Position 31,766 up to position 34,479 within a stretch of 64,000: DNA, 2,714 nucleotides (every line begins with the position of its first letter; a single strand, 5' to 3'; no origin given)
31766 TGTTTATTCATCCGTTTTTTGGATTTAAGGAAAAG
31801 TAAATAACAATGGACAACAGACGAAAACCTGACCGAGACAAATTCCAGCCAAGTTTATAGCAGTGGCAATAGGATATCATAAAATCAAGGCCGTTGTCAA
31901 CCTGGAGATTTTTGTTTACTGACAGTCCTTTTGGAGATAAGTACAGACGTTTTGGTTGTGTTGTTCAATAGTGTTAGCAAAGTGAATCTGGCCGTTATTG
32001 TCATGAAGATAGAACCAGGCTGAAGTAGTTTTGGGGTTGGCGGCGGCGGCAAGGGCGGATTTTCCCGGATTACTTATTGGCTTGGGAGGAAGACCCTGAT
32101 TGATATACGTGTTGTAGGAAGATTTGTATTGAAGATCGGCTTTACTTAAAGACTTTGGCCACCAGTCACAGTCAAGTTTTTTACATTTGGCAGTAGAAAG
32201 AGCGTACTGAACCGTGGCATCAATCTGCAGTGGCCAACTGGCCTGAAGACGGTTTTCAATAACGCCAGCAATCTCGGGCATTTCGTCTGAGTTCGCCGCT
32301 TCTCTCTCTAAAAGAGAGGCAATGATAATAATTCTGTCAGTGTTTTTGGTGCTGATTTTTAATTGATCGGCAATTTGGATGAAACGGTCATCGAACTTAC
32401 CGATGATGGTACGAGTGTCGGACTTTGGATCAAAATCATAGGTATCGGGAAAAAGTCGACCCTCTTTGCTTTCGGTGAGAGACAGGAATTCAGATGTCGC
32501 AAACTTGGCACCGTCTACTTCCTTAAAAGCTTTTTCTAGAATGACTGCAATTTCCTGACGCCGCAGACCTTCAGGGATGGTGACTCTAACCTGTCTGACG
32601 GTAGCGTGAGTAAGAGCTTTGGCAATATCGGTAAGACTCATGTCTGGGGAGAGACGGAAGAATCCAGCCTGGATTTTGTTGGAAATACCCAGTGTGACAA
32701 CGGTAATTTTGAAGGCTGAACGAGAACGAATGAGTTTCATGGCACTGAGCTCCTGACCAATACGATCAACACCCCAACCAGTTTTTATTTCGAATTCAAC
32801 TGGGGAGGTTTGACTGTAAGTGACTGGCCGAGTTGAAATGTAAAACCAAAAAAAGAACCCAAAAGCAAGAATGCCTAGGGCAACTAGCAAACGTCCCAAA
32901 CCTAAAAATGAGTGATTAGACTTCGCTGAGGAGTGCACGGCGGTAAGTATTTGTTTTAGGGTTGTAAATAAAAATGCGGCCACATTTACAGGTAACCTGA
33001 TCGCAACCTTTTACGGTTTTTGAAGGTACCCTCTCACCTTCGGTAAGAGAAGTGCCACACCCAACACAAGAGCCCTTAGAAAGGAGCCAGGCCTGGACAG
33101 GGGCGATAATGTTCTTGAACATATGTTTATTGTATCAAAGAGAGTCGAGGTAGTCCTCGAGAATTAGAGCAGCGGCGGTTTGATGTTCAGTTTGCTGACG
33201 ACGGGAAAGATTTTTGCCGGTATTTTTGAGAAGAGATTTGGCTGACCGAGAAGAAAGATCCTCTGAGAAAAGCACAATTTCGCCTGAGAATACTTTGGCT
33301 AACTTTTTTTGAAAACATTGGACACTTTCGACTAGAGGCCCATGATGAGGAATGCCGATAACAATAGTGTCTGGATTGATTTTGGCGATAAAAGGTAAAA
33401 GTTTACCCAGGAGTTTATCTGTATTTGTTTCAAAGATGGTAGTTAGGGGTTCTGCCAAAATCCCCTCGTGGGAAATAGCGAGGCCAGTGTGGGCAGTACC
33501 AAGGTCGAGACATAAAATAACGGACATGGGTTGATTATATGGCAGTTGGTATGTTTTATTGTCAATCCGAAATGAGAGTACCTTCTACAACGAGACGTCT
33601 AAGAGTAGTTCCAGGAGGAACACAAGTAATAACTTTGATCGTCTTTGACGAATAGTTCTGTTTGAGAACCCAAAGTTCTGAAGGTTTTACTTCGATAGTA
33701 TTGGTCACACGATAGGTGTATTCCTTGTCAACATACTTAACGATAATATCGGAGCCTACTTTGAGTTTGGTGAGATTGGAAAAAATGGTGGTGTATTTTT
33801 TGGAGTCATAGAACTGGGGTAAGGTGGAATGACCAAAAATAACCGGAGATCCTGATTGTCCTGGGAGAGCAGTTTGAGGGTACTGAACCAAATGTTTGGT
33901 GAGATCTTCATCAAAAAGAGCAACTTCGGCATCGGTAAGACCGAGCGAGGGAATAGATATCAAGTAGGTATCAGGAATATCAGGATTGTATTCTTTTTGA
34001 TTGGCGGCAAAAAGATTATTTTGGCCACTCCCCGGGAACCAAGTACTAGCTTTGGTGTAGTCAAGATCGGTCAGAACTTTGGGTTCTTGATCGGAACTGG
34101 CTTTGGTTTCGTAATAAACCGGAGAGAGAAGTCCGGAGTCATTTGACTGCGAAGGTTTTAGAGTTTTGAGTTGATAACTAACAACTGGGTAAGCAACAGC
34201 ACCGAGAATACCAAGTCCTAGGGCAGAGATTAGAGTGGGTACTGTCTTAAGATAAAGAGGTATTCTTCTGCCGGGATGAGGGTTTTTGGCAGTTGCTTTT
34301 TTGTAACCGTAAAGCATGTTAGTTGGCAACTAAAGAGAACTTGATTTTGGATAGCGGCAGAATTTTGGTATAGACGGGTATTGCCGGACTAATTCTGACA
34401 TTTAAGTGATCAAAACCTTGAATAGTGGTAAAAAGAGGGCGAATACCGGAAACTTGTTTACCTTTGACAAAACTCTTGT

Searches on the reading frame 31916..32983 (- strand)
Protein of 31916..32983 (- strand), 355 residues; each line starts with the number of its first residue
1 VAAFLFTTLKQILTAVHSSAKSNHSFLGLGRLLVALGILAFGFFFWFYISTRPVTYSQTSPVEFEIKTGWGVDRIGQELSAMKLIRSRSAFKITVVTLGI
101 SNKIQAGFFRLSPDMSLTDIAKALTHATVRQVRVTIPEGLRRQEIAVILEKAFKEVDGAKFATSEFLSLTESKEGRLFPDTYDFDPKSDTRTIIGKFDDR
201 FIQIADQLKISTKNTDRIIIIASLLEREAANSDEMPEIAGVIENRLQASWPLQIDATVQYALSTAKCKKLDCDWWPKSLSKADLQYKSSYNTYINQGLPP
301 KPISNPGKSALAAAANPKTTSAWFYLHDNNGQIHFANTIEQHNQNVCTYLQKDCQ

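Call 73: search_protein_families(library=pfam, proteins=[window:31916-32983:-], max_evalue=0.00001)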
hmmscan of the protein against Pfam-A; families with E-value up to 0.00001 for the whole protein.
window:31916-32983:- (355 aa): 1 family
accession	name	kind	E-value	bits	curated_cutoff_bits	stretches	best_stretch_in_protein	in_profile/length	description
PF02618.21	YceG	-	6.7e-74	249.2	32.4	1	64-346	1-273/275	YceG-like family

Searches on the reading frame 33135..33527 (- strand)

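Call 96: search_protein_families(library=pfam, proteins=[window:33135-33527:-], max_evalue=0.001)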
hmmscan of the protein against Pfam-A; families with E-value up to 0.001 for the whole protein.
window:33135-33527:- (130 aa): 1 family
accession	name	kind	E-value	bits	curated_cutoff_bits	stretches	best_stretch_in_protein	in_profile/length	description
PF03652.20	RuvX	-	6.1e-25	88.6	29.2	1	3-129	2-134/134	Holliday junction resolvase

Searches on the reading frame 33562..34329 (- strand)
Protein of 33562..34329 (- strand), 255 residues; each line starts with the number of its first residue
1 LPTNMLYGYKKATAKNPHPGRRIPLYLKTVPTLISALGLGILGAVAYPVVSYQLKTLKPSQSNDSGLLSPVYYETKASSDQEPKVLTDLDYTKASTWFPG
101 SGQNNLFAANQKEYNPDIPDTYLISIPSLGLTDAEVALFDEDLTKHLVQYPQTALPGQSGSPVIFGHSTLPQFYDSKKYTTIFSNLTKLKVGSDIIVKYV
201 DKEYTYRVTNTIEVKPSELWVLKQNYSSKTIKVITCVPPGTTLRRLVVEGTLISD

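Call 73: search_protein_families(library=pfam, proteins=[window:33562-34329:-], max_evalue=0.00001)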
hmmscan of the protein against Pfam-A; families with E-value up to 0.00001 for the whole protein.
window:33562-34329:- (255 aa): 1 family
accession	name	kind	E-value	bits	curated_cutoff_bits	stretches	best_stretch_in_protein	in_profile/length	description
PF04203.18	Sortase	-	9.9e-21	74.2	26.6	1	125-252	2-124/125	Sortase domain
